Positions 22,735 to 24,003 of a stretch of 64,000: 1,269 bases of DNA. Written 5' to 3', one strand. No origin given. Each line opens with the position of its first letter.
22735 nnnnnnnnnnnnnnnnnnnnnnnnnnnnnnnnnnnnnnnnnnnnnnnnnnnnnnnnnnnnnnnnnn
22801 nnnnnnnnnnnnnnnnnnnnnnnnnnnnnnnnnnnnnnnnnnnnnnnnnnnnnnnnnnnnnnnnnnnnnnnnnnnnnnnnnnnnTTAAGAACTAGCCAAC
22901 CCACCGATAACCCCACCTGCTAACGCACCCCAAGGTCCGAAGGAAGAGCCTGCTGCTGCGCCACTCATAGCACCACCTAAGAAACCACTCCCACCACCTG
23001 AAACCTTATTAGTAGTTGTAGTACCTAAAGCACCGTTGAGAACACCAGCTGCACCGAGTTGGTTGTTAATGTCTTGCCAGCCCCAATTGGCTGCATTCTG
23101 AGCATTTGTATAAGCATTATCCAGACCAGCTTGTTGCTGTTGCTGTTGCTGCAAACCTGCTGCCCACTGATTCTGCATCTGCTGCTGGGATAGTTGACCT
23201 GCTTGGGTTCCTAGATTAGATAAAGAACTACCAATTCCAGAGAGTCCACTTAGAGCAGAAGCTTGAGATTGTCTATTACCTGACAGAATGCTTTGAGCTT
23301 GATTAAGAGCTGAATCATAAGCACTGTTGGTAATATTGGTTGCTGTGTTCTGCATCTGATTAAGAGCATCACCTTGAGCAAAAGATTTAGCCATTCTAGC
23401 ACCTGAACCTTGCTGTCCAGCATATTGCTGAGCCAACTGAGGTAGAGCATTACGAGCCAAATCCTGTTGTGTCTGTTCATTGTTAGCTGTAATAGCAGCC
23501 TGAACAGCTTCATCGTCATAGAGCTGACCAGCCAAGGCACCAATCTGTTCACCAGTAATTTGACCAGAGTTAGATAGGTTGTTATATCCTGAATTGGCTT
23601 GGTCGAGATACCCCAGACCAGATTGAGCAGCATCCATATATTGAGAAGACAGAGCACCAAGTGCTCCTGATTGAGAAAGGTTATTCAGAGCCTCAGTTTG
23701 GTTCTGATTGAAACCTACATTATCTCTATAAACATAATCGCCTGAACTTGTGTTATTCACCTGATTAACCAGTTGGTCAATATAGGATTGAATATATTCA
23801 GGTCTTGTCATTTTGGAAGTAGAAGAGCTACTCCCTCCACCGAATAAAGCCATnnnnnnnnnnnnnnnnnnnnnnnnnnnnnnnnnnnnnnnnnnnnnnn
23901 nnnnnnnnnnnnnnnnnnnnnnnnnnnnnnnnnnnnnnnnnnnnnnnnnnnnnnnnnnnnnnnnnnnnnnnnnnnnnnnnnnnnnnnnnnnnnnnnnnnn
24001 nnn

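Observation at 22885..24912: Tandem paralogous Q/N/G/S-rich low-complexity virion proteins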

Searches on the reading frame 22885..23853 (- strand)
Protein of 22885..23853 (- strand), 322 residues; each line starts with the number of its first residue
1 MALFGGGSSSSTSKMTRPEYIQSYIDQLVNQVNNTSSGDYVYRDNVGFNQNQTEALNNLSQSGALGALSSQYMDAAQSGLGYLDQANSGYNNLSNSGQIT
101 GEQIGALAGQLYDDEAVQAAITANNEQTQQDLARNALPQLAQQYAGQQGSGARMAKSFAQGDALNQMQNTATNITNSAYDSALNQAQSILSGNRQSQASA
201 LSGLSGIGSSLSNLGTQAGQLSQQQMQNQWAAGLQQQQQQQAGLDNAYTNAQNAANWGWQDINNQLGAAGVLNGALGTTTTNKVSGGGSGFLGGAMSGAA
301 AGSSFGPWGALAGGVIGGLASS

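Call 4: search_protein_families(library=pfam, proteins=[window:22885-23853:-], max_evalue=0.1)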
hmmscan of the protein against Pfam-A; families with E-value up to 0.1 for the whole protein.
window:22885-23853:- (322 aa): 1 family
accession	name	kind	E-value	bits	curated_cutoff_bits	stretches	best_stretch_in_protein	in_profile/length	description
PF14942.11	Muted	-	0.014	16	26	1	163-254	40-134/146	Organelle biogenesis, Muted-like protein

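Call 5: search_protein_families(library=phrogs, proteins=[window:22885-23853:-], max_evalue=0.01)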
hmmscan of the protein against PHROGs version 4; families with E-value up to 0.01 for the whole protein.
window:22885-23853:- (322 aa): 1 family
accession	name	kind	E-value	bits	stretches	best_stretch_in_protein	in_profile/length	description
phrog_4287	-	DNA, RNA and nucleotide metabolism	6.4e-100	336.1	1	1-310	1-321/392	DNA ejection protein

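Call 9: search_solved_structures(query=window:22885-23853:-, max_evalue=1, show_alignments=2)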
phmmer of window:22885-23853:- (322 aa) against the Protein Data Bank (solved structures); distinct sequences matched with E-value up to 1: 0.

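Call 22: find_homologous_proteins(query=window:22885-23853:-, max_evalue=0.001)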
Query window:22885-23853:- (322 aa): 48 proteins with E <= 0.001 among 8000 candidates.
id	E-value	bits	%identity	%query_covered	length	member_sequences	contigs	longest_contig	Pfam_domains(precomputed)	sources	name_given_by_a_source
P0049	1.4e-178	611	94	100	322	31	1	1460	-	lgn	-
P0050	2.7e-167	574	89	100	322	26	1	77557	-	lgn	-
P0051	3.5e-160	551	85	100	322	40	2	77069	-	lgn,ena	-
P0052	1.6e-153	529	81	100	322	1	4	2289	-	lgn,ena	-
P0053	8.6e-151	520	82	100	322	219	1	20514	-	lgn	-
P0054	3.9e-145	501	78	100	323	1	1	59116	-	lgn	-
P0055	4.4e-144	498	79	100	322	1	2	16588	-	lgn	-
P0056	3.8e-140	485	77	100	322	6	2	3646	-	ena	-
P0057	1.2e-139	483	77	96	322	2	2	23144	-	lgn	-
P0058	6.6e-137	474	75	100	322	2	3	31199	-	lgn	-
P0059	5.3e-109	383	64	96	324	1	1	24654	-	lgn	-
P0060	2.3e-108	380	65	100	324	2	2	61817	-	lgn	-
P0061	1.1e-107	378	63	100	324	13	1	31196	-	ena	-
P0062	1.1e-104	368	62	100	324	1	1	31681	-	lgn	-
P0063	5.0e-104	366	63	96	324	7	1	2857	-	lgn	-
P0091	5.3e-54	202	42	100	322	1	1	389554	-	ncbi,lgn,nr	ncbi:TPA: hypothetical protein M2Q89_000693 [Escherichia coli]|nr:hypothetical protein [Escherichia 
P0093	8.3e-6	44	27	81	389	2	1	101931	-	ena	-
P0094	8.9e-6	44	30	65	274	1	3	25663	-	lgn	-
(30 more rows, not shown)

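Call 24: find_encoding_contigs(protein=P0091, flank=10000, max_places=2)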
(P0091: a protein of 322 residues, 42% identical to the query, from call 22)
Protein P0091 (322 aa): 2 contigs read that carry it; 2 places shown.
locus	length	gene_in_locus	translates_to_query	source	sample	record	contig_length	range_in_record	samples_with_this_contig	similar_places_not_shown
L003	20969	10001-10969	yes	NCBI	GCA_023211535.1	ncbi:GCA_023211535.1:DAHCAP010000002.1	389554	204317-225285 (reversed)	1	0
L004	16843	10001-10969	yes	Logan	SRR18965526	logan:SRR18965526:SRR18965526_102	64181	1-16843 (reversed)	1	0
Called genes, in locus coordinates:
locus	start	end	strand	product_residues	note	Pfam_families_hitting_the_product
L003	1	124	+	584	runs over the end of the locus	-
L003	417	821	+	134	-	-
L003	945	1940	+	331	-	PF17236:SU10_MCP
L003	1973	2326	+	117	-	-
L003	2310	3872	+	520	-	PF03237:Terminase_6N, PF17289:Terminase_6C (weak)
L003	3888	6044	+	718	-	PF23899:SU10_portal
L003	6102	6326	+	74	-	-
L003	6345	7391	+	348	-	-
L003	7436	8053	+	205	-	-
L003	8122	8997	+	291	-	PF01464:SLT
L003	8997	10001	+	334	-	-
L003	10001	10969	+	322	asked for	-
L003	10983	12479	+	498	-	-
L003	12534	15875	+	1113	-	-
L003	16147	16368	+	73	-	-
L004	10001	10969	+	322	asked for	-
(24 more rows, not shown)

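Call 32: find_encoding_contigs(protein=P0093, flank=10000, max_places=1)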
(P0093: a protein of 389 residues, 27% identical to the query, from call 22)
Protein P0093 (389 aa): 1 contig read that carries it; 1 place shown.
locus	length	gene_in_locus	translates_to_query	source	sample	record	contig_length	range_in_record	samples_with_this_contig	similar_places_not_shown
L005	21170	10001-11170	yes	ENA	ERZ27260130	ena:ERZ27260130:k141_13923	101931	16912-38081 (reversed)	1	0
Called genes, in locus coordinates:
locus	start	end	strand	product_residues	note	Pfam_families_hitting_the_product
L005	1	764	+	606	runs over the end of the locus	-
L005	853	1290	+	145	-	-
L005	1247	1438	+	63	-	PF26925:Phage_PM2_Gpl (weak)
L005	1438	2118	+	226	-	PF24175:SU10_adaptor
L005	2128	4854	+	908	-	PF13884:Peptidase_S74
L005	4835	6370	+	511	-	PF20744:gp37_trimer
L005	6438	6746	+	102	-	-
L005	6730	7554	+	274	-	PF21939:Gp10_C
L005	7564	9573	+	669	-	-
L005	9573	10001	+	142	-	-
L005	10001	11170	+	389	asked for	-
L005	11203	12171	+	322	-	PF09327:Phage_Tail_Tip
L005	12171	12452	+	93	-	-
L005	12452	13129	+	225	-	-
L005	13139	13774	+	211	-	-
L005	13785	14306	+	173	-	-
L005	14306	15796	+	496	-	-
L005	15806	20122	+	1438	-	-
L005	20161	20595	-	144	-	PF05367:Phage_endo_I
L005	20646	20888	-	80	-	-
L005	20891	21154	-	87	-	-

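Call 33: find_encoding_contigs(protein=P0094, flank=10000, max_places=1)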
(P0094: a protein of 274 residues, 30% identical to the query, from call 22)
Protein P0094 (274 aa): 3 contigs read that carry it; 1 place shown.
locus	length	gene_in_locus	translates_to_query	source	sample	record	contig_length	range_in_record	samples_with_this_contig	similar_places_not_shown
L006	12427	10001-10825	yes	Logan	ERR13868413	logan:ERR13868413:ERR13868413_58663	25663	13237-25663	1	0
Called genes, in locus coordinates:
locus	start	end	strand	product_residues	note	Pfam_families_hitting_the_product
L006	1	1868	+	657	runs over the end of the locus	PF23899:SU10_portal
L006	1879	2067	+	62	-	-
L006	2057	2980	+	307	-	-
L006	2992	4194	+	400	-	PF17236:SU10_MCP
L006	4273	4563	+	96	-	-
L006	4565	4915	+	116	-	-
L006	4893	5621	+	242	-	-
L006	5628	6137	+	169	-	-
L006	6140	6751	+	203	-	PF24175:SU10_adaptor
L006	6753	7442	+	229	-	-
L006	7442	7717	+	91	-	-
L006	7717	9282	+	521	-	-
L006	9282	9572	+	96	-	-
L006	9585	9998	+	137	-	-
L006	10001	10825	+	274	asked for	-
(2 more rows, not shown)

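Call 38: search_protein_families(library=pfam, proteins=[window:22885-23853:-], max_evalue=10)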
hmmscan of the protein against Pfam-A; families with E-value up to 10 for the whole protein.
window:22885-23853:- (322 aa): 2 families
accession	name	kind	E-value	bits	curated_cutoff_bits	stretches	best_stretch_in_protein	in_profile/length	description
PF14942.11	Muted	-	0.014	16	26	1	163-254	40-134/146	Organelle biogenesis, Muted-like protein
PF05549.16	Allexi_40kDa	-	0.37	10.7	26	1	156-240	72-156/271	Allexivirus 40kDa protein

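Call 39: search_protein_families(library=ncbifam, proteins=[window:22885-23853:-], max_evalue=1)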
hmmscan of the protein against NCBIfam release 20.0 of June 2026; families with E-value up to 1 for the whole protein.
window:22885-23853:- (322 aa): 0 families

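Call 43: predict_structure(alignment_id=A2)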
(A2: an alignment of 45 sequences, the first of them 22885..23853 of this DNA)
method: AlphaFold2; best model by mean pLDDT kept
length: 322 residues; sequences in the alignment: 45
mean_pLDDT: 43.3   pTM: 0.31
mean pLDDT of the five models: 43.3, 37.9, 37.4, 33.6, 33.5
residues with pLDDT >= 90: 0; 70-90: 0; 50-70: 88; < 50: 234
segments of 3 or more residues with pLDDT < 50: 1-20, 22-91, 145-149, 191-322
pLDDT, mean of each block of 10 residues (from residue 1): 37 38 46 33 31 38 34 33 42 50 51 56 62 58 51 58 65 63 60 41 35 36 38 43 41 37 39 36 31 37 36 34 31
secondary structure, 60 per line:
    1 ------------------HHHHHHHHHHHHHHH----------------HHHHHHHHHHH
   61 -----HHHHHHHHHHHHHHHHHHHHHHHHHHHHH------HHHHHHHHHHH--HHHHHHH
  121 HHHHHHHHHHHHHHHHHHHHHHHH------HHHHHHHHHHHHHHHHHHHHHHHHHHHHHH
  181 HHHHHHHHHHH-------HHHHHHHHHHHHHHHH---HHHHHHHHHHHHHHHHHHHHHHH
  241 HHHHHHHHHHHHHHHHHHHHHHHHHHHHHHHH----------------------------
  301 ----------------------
elements in order: H19-33 H50-60 H66-94 H101-111 H114-144 H151-191 H199-214 H218-272

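Call 80: search_dna_similar(query=window:22885-23853:-, collection=phages, mode=protein, max_rows=12, rows=spread, max_evalue=0.001)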
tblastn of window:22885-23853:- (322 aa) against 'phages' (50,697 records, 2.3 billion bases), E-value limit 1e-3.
Records with a match: 98; places in all: 99; records where one place covers at least 80% of the query: 96.
Best place of each record, by identity: >=99% 2; 95-99% 1; 90-95% 2; 80-90% 92; 60-80% 1.
By first word of the organism name: Escherichia 92; Shigella 3; phage 2; Phage 1.
By host as written in the record: Escherichia coli 51; enteropathogenic Escherichia coli 4; Escherichia sp. 3; Escherichia coli ATCC 25922 3; Escherichia coli EC-YG1908-580 O78 3; Shigella flexneri 3; Escherichia coli (multidrug-resistant) 3; Escherichia coli KBP135 2; and 18 more.
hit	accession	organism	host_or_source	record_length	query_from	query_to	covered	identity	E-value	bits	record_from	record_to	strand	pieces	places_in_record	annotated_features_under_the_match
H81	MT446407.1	Escherichia virus TH34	Escherichia coli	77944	1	262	81%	100.0%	1e-96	318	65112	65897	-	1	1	record has no annotation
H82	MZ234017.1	Escherichia phage vB_EcoP-101114UKE3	Escherichia coli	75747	1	262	81%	89.7%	9e-88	292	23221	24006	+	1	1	hypothetical protein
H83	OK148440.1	Escherichia phage MLP3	Escherichia coli CFT073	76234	1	262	81%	89.3%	4e-87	290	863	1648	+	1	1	hypothetical protein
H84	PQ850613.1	Escherichia phage KarlSchell_Bas89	Escherichia coli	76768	1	262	81%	82.8%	3e-78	265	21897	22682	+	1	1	DNA ejection protein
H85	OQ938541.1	Escherichia phage vB_EcoP_PE006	Escherichia coli Ef-158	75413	1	262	81%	81.3%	8e-76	258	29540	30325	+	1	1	record has no annotation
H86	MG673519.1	Escherichia phage LAMP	Escherichia coli 4s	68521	1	262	81%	81.3%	1e-75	257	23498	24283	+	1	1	hypothetical protein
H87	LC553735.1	Escherichia phage O18-011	Escherichia coli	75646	1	262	81%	80.9%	2e-75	257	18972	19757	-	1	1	putative DNA injection protein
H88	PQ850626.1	Escherichia phage SkaterBoy_Bas90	Escherichia coli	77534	1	262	81%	80.9%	5e-75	256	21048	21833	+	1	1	DNA ejection protein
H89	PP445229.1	Escherichia phage EC.W2-6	Escherichia coli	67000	1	262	81%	80.5%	4e-75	256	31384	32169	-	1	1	hypothetical protein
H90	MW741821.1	Escherichia phage vB_EcoP_DE5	Escherichia coli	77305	1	262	81%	80.5%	4e-75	256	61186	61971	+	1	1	hypothetical protein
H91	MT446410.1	Escherichia virus TH38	Escherichia coli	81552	1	262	81%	80.5%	4e-75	256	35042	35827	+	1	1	record has no annotation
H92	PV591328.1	Escherichia phage EcP-vB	Escherichia coli (multidrug-resistant)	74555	4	262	80%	79.5%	6e-74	253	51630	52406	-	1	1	none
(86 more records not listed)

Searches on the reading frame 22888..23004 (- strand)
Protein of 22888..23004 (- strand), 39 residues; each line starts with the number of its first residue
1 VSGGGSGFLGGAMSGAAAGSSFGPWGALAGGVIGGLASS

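Call 38: search_protein_families(library=pfam, proteins=[window:22888-23004:-], max_evalue=10)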
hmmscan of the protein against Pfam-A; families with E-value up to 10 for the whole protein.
seq(39 aa): 5 families
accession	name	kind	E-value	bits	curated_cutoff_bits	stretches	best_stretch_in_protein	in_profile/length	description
PF05433.20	Rick_17kDa_Anti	-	0.0075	16.6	24.2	1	9-37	4-34/43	Glycine zipper 2TM domain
PF10439.15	Bacteriocin_IIc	-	0.023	15.1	27.1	1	1-37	15-55/59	Bacteriocin class II with double-glycine leader peptide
PF13441.11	Gly-zipper_YMGG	-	0.14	12.3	28.9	1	3-37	2-38/45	YMGG-like Gly-zipper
PF13488.11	Gly-zipper_Omp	-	3.2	8.2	25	1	7-37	2-34/46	Glycine zipper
PF20721.2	C19orf12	-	5.2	7.3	30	1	6-37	45-75/163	C19orf12-like protein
